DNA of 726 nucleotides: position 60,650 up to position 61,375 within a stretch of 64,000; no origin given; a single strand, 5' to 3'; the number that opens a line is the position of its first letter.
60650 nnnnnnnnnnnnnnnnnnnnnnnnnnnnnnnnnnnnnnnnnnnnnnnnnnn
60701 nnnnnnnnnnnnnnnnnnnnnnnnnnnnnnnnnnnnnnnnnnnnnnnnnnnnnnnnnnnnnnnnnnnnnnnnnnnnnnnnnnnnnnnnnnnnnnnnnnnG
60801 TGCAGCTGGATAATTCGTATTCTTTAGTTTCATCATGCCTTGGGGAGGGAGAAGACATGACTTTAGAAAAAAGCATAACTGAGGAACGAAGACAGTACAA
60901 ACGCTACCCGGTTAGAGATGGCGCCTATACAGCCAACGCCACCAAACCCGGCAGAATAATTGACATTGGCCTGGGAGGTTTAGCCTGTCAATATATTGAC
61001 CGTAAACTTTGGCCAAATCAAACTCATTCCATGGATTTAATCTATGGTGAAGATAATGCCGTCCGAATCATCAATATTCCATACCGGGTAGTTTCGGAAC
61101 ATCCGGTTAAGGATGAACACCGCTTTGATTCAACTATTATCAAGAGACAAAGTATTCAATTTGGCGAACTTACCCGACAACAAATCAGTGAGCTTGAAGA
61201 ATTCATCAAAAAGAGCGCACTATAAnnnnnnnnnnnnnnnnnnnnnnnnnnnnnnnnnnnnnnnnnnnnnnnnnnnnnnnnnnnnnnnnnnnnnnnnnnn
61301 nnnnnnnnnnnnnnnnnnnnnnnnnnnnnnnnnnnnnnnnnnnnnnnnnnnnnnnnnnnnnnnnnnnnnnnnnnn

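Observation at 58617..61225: Two stand-alone PilZ receptors flanking a membrane double-zinc-ribbon/PH-like protein, directly upstream of the OmcS-like cytochrome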

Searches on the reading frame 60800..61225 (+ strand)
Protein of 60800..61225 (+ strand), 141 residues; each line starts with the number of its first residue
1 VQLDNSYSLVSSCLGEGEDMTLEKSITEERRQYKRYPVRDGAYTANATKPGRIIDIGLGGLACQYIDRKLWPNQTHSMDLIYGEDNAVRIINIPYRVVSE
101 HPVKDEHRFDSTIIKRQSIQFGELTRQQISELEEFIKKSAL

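Call 3: search_protein_families(library=pfam, proteins=[window:60800-61225:+], max_evalue=0.1)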
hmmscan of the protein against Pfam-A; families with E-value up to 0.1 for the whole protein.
window:60800-61225:+ (141 aa): 1 family
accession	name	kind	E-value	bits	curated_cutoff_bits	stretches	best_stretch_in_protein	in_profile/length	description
PF07238.19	PilZ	-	1.6e-05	25.6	22.5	1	29-137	1-101/102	PilZ domain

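Call 65: search_protein_representatives(protein=window:60857-61225:+)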
Query: 122 residues. Proteins with E-value up to 0.001 (for the whole library): 849; up to 1e-10: 66; up to 1e-30: 0. The best 150 are listed.
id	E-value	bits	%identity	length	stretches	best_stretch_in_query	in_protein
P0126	9.5e-27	109.7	43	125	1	4-118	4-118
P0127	3.7e-18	82.0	34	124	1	7-119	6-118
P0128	7.0e-17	77.8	37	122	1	10-119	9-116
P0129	1.2e-16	77.0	37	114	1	9-121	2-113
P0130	9.7e-16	74.2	39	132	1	9-118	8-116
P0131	1.4e-15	73.7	36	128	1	9-117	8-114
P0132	1.7e-15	73.4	41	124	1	9-116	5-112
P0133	2.8e-15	72.7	39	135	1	10-119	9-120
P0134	3.4e-15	72.4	39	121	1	3-120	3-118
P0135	8.4e-15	71.1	37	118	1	7-119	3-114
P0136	1.1e-14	70.8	36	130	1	7-120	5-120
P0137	4.9e-14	68.7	41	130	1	10-120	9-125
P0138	7.2e-14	68.1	42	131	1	8-119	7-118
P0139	1.0e-13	67.7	34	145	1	10-118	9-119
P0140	1.2e-13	67.4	34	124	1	9-118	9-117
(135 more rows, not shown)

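Call 67: find_encoding_contigs(protein=P0126, flank=6000, max_places=3)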
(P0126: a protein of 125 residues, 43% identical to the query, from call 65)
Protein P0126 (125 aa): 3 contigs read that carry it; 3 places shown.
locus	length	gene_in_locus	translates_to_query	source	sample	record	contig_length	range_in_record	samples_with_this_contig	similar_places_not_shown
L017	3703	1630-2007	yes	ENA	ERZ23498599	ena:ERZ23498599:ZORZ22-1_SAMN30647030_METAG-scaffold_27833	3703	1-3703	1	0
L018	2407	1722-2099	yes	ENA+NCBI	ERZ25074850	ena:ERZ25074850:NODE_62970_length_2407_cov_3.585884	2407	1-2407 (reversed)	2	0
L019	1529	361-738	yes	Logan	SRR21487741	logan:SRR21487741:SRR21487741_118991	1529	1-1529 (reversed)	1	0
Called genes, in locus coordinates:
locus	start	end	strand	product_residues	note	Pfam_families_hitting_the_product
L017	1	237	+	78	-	?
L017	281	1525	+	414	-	PF13717:Zn_ribbon_4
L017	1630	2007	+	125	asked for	-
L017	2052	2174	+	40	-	-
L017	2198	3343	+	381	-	PF13421:Band_7_1, PF01145:Band_7, PF17032:Zn_ribbon_15 (faint), PF24460:DUF7575 (faint), PF10571:UPF0547 (weak), PF12773:DZR, PF13240:Zn_Ribbon_1 (weak), PF13240:Zn_Ribbon_1 (weak), +3 more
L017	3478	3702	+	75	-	?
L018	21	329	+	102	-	PF02219:MTHFR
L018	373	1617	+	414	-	PF13717:Zn_ribbon_4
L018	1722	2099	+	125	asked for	-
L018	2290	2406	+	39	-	?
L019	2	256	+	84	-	?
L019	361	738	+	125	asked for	-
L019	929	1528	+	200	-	?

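Call 71: search_protein_families(library=ncbifam, proteins=[window:60857-61225:+], max_evalue=0.1)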
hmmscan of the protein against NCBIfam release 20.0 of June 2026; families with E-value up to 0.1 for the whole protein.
window:60857-61225:+ (122 aa): 0 families

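Call 77: list_cluster_members(proteins=[P0001, P0005, P0006, window:60857-61225:+, window:60800-61225:+, P0126, L012:7331-7705:+])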
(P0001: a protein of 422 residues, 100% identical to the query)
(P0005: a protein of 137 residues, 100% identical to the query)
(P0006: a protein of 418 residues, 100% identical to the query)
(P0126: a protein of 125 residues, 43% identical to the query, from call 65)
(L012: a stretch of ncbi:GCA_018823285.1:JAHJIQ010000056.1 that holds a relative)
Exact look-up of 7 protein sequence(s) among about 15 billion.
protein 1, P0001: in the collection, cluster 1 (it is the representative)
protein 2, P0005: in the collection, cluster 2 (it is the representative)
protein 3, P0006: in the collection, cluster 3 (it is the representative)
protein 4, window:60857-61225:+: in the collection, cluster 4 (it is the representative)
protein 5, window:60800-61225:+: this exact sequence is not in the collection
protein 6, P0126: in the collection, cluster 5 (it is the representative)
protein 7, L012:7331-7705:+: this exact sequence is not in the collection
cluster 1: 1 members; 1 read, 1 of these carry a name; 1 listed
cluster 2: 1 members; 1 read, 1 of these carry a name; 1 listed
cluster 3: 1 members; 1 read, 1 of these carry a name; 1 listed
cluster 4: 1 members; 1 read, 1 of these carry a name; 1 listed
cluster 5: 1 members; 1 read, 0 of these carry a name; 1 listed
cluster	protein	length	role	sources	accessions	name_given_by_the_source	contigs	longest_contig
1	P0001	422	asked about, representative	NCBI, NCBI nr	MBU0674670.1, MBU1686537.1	MAG: zinc-ribbon domain-containing protein [Proteobacteria bacterium] | zinc-ribbon domain-containing protein [Pseudomonadota bacterium]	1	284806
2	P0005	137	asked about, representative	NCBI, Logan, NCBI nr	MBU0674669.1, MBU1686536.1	MAG: PilZ domain-containing protein [Proteobacteria bacterium] | PilZ domain-containing protein [Pseudomonadota bacterium]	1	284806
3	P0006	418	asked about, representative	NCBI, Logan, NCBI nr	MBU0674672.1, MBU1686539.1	MAG: hypothetical protein KJ950_08540 [Proteobacteria bacterium] | hypothetical protein [Pseudomonadota bacterium]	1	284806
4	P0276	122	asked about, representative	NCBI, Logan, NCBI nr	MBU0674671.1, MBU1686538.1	MAG: PilZ domain-containing protein [Proteobacteria bacterium] | PilZ domain-containing protein [Pseudomonadota bacterium]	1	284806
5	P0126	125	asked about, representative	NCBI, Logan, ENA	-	-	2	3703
